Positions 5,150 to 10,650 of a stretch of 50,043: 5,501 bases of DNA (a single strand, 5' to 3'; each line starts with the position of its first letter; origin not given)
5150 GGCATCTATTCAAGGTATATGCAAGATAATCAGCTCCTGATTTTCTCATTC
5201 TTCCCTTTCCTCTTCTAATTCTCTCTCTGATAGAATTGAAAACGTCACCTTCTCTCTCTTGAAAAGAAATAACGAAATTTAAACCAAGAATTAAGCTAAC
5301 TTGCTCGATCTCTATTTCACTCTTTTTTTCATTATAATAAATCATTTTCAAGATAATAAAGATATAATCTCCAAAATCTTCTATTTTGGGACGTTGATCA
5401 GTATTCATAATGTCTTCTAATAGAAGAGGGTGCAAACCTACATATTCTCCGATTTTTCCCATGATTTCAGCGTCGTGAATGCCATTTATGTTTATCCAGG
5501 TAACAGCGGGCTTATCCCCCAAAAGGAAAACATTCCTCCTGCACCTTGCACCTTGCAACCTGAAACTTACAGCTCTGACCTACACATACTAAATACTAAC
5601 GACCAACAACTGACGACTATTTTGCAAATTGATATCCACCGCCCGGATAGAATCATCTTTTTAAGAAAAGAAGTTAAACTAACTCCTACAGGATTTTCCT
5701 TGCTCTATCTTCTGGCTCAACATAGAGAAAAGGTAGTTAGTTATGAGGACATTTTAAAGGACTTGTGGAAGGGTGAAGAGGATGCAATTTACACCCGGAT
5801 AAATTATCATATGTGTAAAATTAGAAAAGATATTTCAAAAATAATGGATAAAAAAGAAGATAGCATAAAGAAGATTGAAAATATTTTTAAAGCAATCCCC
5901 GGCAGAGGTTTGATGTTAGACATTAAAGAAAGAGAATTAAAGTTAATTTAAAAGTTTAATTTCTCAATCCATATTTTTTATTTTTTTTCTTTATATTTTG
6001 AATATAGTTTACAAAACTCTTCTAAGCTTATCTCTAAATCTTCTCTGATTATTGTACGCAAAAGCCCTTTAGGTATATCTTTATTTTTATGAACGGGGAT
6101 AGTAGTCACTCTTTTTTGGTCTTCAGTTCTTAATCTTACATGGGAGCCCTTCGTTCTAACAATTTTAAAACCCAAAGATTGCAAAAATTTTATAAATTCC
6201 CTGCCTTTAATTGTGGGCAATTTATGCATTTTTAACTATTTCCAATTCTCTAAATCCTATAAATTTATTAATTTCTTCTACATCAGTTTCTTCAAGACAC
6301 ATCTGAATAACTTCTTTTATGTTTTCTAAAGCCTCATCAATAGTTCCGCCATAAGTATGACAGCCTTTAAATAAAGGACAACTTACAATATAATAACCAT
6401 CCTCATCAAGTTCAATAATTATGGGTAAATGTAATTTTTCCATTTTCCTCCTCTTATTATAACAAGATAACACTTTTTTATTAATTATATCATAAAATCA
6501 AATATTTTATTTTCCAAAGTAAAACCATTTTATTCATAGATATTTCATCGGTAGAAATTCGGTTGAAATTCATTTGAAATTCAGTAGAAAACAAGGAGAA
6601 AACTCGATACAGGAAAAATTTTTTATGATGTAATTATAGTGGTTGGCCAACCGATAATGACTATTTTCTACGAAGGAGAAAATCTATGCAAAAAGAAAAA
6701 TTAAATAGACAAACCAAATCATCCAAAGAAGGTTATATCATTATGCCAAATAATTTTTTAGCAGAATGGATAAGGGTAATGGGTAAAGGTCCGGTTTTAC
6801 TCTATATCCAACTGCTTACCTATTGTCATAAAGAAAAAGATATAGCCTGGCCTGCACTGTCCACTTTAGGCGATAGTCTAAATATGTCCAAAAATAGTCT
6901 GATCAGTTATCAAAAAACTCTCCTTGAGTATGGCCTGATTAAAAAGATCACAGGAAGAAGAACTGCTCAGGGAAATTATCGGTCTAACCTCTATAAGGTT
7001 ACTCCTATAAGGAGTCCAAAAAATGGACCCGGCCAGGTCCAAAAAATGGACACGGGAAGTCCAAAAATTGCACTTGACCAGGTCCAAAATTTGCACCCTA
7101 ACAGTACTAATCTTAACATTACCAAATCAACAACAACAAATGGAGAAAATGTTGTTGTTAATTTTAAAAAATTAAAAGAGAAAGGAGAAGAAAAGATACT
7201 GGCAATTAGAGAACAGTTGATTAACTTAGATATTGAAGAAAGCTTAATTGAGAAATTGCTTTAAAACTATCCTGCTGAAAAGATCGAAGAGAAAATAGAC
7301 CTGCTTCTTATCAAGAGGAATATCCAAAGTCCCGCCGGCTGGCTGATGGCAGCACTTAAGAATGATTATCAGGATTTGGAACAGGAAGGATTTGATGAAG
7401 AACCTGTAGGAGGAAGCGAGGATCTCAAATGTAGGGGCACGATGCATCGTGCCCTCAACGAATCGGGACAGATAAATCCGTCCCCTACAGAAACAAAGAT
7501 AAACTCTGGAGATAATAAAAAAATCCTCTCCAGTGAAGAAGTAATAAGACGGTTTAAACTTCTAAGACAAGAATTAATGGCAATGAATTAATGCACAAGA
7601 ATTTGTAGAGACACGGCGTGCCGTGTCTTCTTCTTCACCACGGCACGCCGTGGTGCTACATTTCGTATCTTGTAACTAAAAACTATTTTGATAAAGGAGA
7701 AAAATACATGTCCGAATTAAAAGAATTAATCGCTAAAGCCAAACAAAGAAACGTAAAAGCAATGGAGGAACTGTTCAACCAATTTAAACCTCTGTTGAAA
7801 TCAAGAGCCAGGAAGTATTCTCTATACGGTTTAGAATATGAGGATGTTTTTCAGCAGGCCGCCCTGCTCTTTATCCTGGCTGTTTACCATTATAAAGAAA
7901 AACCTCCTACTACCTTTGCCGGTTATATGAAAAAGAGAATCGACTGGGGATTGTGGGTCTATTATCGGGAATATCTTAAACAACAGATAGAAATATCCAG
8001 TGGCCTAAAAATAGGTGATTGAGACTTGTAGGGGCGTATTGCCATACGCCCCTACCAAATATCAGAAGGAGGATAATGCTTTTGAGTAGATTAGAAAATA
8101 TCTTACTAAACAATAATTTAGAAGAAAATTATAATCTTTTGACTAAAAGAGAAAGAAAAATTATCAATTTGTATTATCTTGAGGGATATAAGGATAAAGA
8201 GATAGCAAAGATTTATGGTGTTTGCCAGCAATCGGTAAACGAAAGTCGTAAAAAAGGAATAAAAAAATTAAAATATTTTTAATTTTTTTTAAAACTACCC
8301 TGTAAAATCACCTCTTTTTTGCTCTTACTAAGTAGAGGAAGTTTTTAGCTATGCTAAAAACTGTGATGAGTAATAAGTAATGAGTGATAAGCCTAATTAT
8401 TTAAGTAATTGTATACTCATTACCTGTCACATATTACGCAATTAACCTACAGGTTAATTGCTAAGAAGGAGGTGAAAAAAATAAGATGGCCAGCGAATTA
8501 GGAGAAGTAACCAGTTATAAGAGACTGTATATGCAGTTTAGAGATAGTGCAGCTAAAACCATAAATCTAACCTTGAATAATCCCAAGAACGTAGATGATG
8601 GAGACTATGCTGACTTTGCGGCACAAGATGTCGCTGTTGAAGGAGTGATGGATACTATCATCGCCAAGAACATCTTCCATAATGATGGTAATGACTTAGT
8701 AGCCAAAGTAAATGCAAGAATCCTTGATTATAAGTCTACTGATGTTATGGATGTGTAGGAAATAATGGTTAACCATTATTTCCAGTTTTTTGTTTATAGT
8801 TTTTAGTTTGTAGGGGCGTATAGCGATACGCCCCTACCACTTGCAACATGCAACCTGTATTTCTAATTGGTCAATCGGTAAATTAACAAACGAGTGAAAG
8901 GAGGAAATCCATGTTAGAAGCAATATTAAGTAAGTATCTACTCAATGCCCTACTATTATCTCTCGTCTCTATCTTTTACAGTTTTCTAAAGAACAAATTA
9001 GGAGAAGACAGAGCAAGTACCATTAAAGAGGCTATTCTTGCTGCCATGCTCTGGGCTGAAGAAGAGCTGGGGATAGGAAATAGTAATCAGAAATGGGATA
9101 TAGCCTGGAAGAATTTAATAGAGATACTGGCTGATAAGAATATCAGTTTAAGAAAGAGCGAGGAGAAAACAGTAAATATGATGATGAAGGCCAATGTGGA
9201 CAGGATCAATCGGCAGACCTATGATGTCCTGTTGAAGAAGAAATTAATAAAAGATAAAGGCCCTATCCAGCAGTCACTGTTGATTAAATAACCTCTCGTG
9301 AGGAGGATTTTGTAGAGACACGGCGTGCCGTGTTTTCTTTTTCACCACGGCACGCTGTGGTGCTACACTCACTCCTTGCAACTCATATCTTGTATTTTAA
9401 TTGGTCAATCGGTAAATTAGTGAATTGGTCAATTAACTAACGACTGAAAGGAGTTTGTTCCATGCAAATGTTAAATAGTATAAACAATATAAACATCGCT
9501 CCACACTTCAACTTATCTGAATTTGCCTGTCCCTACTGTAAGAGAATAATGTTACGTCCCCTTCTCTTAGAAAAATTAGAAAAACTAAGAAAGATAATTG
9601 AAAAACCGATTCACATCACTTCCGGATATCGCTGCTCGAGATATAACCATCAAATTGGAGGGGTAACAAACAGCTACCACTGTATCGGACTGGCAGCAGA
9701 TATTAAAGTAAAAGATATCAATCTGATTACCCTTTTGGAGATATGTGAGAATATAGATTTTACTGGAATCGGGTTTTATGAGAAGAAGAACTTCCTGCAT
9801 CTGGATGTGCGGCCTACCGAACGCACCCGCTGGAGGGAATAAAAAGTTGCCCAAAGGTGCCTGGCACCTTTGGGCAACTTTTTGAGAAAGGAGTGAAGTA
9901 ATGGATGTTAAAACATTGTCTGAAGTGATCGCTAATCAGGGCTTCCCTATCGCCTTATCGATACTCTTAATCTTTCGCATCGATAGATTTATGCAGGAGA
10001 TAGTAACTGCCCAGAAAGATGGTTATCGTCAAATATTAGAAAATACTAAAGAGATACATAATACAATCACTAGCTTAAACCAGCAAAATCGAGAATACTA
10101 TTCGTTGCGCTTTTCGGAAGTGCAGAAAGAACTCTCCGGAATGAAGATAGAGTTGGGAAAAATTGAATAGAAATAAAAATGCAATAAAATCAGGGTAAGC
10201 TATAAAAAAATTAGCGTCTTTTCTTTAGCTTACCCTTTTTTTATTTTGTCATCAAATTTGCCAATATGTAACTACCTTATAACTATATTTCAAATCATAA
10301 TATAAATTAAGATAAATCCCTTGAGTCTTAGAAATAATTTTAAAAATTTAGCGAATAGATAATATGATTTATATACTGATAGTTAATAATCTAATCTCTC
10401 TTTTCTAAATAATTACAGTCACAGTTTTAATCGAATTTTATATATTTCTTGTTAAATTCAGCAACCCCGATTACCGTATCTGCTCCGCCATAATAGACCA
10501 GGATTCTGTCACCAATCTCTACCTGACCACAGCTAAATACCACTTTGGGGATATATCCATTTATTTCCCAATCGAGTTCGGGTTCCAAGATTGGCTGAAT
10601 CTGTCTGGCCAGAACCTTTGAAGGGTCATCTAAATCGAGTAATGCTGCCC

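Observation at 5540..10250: Compact phage/plasmid-derived island with no structural genes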

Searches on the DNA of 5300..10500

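Call 81: search_rna_families(source=window, start=5300, end=10500, threshold=evalue, max_evalue=1)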
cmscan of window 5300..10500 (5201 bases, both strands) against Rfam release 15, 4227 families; matches with E-value up to 1: 1.
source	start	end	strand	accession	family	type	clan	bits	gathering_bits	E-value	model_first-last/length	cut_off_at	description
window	8237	8353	+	RF01462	rli26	Gene; sRNA;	-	24.5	100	0.83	1-188/188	no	Listeria sRNA rli26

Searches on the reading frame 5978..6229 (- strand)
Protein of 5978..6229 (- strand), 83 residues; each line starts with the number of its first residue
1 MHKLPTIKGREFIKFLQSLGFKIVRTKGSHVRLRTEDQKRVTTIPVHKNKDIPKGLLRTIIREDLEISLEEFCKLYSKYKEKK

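Call 3: search_protein_families(library=pfam, max_evalue=0.1, proteins=[window:5978-6229:-])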
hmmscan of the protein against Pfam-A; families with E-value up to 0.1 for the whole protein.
window:5978-6229:- (83 aa): 1 family
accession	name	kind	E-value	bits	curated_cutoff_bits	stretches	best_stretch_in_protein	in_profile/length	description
PF07927.17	HicA_toxin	-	2.8e-20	72.6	27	1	9-63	1-55/58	HicA toxin of bacterial toxin-antitoxin,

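Call 4: search_protein_families(library=phrogs, max_evalue=0.1, proteins=[window:5978-6229:-])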
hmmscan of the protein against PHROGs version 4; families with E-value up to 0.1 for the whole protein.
window:5978-6229:- (83 aa): 3 families
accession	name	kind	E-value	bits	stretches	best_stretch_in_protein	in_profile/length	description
phrog_353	-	moron, auxiliary metabolic gene and host takeover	3.4e-17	63.3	1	6-63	4-62/73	toxin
phrog_38117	-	unknown function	0.00035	21.6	1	10-61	84-134/139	-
phrog_8887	-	moron, auxiliary metabolic gene and host takeover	0.0078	16.9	1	6-51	19-65/85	toxin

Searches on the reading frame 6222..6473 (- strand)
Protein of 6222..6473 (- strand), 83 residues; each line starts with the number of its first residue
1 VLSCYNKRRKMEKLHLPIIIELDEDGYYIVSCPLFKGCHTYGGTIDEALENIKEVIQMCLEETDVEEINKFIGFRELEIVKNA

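Call 3: search_protein_families(library=pfam, max_evalue=0.1, proteins=[window:6222-6473:-])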
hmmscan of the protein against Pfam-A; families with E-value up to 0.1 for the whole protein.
window:6222-6473:- (83 aa): 3 families
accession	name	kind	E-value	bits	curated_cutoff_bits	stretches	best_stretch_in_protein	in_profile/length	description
PF15919.11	HicB_lk_antitox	-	4.3e-09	37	27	1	17-63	2-48/123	HicB_like antitoxin of bacterial toxin-antitoxin system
PF21748.3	UPF0150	-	0.043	14.2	27.3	1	22-56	15-49/64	UPF0150-like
PF24113.1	DUF7387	-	0.056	14.2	27.9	1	22-68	17-61/85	Family of unknown function (DUF7387)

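Call 4: search_protein_families(library=phrogs, max_evalue=0.1, proteins=[window:6222-6473:-])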
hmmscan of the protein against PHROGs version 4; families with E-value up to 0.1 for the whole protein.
window:6222-6473:- (83 aa): 2 families
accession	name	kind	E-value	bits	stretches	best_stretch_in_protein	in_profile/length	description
phrog_497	-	moron, auxiliary metabolic gene and host takeover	2.1e-14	54.7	1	7-68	4-67/342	toxin-antitoxin system HicB-like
phrog_11958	-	unknown function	7.6e-10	39.9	1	16-69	4-58/84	-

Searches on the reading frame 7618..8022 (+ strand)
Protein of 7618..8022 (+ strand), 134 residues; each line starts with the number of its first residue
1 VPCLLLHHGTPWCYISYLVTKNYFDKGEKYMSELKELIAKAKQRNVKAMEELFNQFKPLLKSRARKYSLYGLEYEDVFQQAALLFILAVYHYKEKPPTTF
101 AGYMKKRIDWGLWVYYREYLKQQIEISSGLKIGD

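Call 3: search_protein_families(library=pfam, max_evalue=0.1, proteins=[window:7618-8022:+])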
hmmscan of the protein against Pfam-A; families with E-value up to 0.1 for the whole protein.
window:7618-8022:+ (134 aa): 3 families
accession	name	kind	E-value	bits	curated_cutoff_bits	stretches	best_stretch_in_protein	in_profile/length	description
PF04542.20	Sigma70_r2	-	1.8e-05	24.9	24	1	52-107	1-56/71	Sigma-70 region 2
PF12645.13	HTH_16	-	0.0014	19.1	22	1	36-90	2-62/65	Helix-turn-helix domain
PF04399.18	Glutaredoxin2_C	-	0.036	14.3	32.8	1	22-77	37-89/130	Glutaredoxin 2, C terminal domain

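Call 4: search_protein_families(library=phrogs, max_evalue=0.1, proteins=[window:7618-8022:+])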
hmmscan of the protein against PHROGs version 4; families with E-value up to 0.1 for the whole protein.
window:7618-8022:+ (134 aa): 3 families
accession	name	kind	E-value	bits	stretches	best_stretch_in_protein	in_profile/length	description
phrog_351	-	transcription regulation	3.4e-09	36.9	1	24-112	480-571/928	RNA polymerase sigma factor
phrog_1740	-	transcription regulation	0.0025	17.4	1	35-106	44-113/567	RNA polymerase sigma factor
phrog_4442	-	unknown function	0.047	14.7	1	30-64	17-51/76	-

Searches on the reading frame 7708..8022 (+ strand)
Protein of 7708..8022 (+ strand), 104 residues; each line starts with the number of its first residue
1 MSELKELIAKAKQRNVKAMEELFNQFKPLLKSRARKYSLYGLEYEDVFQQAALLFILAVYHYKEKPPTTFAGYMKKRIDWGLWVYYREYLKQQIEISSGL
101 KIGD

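Call 36: search_protein_families(library=ncbifam, max_evalue=0.01, proteins=[window:7708-8022:+])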
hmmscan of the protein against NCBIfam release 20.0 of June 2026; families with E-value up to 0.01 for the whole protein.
window:7708-8022:+ (104 aa): 17 families
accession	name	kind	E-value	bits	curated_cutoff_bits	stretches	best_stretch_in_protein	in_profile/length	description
NF004052.0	PRK05572.1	subfamily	3.8e-07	29.9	311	1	2-73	17-88/252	SigF/SigG family RNA polymerase sporulation sigma factor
NF006147.0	PRK08295.1-4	equivalog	5.4e-07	29.4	212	1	5-73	10-78/201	RNA polymerase factor sigma-70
TIGR02859.1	spore_sigH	equivalog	6.9e-07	28.9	294.8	1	5-73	7-75/198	RNA polymerase sporulation sigma factor SigH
NF006148.0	PRK08295.1-5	equivalog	1e-06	28.2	208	1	5-73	21-89/218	RNA polymerase sporulation sigma factor SigH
TIGR02885.1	spore_sigF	equivalog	1.2e-06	28.6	321.45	1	7-74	1-68/231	RNA polymerase sporulation sigma factor SigF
NF006145.0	PRK08295.1-2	equivalog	3.1e-06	26.7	212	1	5-72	20-87/213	RNA polymerase sporulation sigma factor SigH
TIGR02937.1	sigma70-ECF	superfamily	1.1e-05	25.1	42.9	1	18-87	2-69/165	sigma-70 family RNA polymerase sigma factor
NF006146.0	PRK08295.1-3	equivalog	1.4e-05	24.7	414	1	9-74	23-88/218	RNA polymerase factor sigma-70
TIGR02980.1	SigBFG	subfamily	0.00015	21.5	234.35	1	17-74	3-60/227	SigB/SigF/SigG family RNA polymerase sigma factor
TIGR02941.1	Sigma_B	equivalog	0.00035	20.1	315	1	5-69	16-81/255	RNA polymerase sigma factor SigB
NF006158.0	PRK08301.1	equivalog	0.00086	18.8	339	1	3-97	45-139/241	RNA polymerase sporulation sigma factor SigE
NF007216.0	PRK09638.1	equivalog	0.0012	18.6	194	1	4-65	5-66/180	RNA polymerase sigma factor SigY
NF006174.0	PRK08311.2-2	equivalog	0.0012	18.1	319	1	2-96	15-111/252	RNA polymerase sigma factor SigI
NF007230.0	PRK09648.1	subfamily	0.0014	18.4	209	1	2-65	11-78/195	RNA polymerase sigma factor ShbA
NF005413.0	PRK06986.1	subfamily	0.0015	18.4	201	1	11-82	7-81/241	RNA polymerase sigma factor FliA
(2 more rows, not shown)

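Call 61: find_homologous_proteins(query=window:7708-8019:+, max_evalue=0.001)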
Query window:7708-8019:+ (104 aa): 803 proteins with E <= 0.001 among 805 candidates; the best 120 are listed.
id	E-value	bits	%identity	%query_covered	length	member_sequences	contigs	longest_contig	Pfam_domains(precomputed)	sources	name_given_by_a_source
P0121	2.0e-57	210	94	100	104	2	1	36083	PF04542.21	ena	-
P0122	2.1e-57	209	94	100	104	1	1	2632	PF04542.21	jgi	-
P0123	4.7e-55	202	93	97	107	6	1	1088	PF04542.21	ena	-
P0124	5.6e-55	202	93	96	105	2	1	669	PF04542.21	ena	-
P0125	5.2e-54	199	91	97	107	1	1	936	PF04542.21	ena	-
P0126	6.1e-54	198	88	100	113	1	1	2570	PF04542.21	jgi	-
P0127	6.6e-54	198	87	100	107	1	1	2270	PF04542.21,PF12645.14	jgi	jgi:DNA-directed RNA polymerase specialized sigma subunit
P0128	8.1e-54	198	92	97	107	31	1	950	PF04542.21,PF12645.14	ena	-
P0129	2.1e-53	197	91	97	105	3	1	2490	PF04542.21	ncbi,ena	-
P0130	2.7e-53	196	89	100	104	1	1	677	-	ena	-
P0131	3.1e-53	196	87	100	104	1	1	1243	PF04542.21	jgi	-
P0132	3.6e-53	196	88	97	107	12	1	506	PF04542.21,PF12645.14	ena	-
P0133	3.6e-53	196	90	100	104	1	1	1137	PF04542.21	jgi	-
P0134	8.6e-53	195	88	100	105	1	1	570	PF04542.21,PF12645.14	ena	-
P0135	1.5e-52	194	87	100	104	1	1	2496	PF04542.21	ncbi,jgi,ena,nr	ncbi:hypothetical protein KKB17_04945 [bacterium]|nr:hypothetical protein [bacterium]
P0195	3.4e-50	186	83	98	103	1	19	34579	PF04542.21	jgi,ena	-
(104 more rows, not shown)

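Call 62: find_encoding_contigs(protein=P0121, flank=10000, max_places=3)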
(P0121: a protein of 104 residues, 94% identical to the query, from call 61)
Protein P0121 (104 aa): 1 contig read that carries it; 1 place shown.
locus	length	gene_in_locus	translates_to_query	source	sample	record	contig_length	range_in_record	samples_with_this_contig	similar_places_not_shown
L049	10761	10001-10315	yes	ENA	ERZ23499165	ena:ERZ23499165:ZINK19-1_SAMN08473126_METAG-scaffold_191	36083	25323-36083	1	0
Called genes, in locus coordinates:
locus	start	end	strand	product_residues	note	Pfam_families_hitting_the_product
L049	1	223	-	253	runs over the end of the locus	PF13338:AbiEi_4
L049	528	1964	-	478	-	PF04326:SLFN_AlbA_2, PF13749:HATPase_c_4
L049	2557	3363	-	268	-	PF07894:SACK1, PF13091:PLDc_2, PF12836:HHH_3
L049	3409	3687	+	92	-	-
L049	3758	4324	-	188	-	PF08843:AbiEii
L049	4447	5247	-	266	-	-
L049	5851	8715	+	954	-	PF04851:ResIII, PF00270:DEAD, PF00271:Helicase_C (weak), PF21280:Helicase_dom4_arc (weak), PF00486:Trans_reg_C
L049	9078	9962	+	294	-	PF13730:HTH_36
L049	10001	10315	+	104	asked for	PF04542:Sigma70_r2 (weak)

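Call 63: find_encoding_contigs(protein=P0195, flank=10000, max_places=6)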
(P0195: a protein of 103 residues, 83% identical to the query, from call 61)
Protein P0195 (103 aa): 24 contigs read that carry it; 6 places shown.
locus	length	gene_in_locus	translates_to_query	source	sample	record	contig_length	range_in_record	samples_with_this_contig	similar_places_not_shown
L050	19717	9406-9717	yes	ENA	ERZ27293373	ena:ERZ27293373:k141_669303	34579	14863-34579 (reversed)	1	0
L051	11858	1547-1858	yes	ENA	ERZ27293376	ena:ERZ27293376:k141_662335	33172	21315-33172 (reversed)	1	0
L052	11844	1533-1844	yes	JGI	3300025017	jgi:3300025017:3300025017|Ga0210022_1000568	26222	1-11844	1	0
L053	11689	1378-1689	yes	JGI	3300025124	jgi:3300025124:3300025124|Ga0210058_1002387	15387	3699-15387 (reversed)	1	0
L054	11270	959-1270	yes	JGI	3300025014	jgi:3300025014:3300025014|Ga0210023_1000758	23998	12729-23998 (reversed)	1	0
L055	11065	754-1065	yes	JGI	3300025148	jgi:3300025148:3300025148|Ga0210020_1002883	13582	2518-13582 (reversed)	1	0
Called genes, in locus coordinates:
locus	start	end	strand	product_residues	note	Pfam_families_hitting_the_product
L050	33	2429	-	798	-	PF13091:PLDc_2, PF22590:Cas3-like_C_2 (faint), PF04851:ResIII (weak), PF00270:DEAD (faint), PF00176:SNF2-rel_dom, PF00271:Helicase_C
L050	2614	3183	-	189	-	-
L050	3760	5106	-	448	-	PF04326:SLFN_AlbA_2, PF13749:HATPase_c_4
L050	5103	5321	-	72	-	-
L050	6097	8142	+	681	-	PF00271:Helicase_C (faint), PF21280:Helicase_dom4_arc (weak), PF00486:Trans_reg_C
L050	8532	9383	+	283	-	PF13730:HTH_36 (weak)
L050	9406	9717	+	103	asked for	PF04542:Sigma70_r2 (weak)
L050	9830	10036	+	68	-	PF04297:UPF0122 (weak), PF04545:Sigma70_r4, PF08281:Sigma70_r4_2 (faint)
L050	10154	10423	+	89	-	-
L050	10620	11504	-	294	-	PF02629:CoA_binding, PF13380:CoA_binding_2 (weak), PF13607:Succ_CoA_lig, PF00549:Ligase_CoA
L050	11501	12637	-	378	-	PF01071:GARS_A (weak), PF02786:CPSase_L_D2 (weak), PF08442:ATP-grasp_2, PF13549:ATP-grasp_5, PF24948:Citrate_synth_N, PF00549:Ligase_CoA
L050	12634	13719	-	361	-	PF13183:Fer4_8, PF13237:Fer4_10 (faint), PF12838:Fer4_7 (weak), PF13534:Fer4_17, PF02754:CCG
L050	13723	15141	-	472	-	PF01565:FAD_binding_4, PF02913:FAD-oxidase_C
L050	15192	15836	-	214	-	PF09861:Lar_N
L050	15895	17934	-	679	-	PF04879:Molybdop_Fe4S4, PF00384:Molybdopterin, PF01568:Molydop_binding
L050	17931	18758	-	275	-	PF13187:Fer4_9 (faint), PF12797:Fer4_2 (faint), PF12800:Fer4_4 (faint), PF13183:Fer4_8 (faint), PF13237:Fer4_10 (faint), PF00037:Fer4 (weak)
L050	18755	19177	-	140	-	PF02662:FlpD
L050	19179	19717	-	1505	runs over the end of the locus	PF12831:FAD_oxidored (weak), PF00037:Fer4 (weak), PF14691:Fer4_20, PF07992:Pyr_redox_2, PF13450:NAD_binding_8, PF13738:Pyr_redox_3, PF07992:Pyr_redox_2, PF13450:NAD_binding_8, +18 more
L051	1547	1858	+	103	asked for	PF04542:Sigma70_r2 (weak)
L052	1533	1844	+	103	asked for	PF04542:Sigma70_r2 (weak)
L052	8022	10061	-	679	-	PF04879:Molybdop_Fe4S4, PF00384:Molybdopterin, PF01568:Molydop_binding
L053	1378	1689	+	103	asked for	PF04542:Sigma70_r2 (weak)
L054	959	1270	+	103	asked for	PF04542:Sigma70_r2 (weak)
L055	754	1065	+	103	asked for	PF04542:Sigma70_r2 (weak)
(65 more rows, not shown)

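Call 72: search_protein_families(library=padloc, max_evalue=0.01, proteins=[window:7708-8022:+])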
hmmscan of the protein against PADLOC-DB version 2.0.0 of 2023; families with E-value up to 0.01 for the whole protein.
window:7708-8022:+ (104 aa): 0 families

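Call 92: find_related_loci(query=window:7708-8019:+, collection=viral_contigs, flank=10000)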
Query window:7708-8019:+ (104 aa) in viral_contigs; peptide patterns used: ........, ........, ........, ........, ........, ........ (x = any residue, [..] = any of these).
14 stretches matched a pattern, but none encodes a relative of the query by tblastn (E <= 1e-3).

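Call 97: search_protein_representatives(protein=window:7708-8019:+)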
Query: 104 residues. Proteins with E-value up to 0.001 (for the whole library): 126; up to 1e-10: 14; up to 1e-30: 2. The best 126 are listed.
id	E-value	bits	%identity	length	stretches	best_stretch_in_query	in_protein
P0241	1.0e-42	160.7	75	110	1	1-101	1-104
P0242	1.7e-32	128.0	82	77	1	1-76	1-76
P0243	1.8e-27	111.8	58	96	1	1-89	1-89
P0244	9.9e-24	99.8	56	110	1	6-92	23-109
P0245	2.9e-22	95.1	88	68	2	1-48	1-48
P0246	7.1e-22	93.8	76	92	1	1-66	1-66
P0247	1.6e-20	89.5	69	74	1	44-102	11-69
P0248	2.8e-19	85.5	78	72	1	1-59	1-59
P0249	7.9e-19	84.1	80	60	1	1-56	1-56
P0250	8.3e-19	84.0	62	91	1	34-99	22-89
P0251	5.5e-17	78.2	81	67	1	1-52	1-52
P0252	1.9e-16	76.4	80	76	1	1-51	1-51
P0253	1.6e-14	70.2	69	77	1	19-77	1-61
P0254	5.7e-13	65.3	65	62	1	28-76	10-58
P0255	4.5e-07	46.3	35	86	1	5-82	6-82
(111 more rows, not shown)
